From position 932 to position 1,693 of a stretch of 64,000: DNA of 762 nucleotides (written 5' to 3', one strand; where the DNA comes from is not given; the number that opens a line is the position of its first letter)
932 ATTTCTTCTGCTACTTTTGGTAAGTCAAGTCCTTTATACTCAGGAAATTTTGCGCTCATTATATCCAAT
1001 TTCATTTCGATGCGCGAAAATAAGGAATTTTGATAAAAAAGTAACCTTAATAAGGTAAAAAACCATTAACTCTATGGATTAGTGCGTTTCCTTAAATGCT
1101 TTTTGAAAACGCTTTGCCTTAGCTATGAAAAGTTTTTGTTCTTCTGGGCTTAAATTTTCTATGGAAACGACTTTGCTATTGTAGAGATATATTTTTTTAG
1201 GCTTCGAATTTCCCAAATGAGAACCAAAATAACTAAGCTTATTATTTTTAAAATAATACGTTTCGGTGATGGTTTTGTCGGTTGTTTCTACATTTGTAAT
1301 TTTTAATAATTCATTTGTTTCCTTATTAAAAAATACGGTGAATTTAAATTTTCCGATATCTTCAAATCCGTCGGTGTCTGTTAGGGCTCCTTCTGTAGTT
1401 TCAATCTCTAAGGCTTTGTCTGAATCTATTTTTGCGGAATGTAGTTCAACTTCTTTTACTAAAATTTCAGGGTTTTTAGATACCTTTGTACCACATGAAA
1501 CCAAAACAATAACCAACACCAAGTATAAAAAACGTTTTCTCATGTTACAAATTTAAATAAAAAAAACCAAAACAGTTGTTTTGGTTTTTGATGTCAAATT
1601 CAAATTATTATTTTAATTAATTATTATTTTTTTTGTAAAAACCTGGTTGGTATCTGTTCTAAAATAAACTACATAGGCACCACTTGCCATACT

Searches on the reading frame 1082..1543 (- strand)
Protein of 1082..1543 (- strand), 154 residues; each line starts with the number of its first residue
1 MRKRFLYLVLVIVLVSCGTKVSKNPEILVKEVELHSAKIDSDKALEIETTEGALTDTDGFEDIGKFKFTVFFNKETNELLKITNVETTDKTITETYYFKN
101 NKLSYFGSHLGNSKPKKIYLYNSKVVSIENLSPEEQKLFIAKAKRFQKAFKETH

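Call 82: search_protein_families(library=padloc, alignment_id=A5, max_evalue=0.00001)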
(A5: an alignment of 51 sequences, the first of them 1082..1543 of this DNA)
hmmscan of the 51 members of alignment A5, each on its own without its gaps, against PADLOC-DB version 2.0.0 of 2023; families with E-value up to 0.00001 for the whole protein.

A. member 1, window:1082-1543:- (154 aa): 0 families

B. families by the number of members that match (of 51 scanned): 0 families
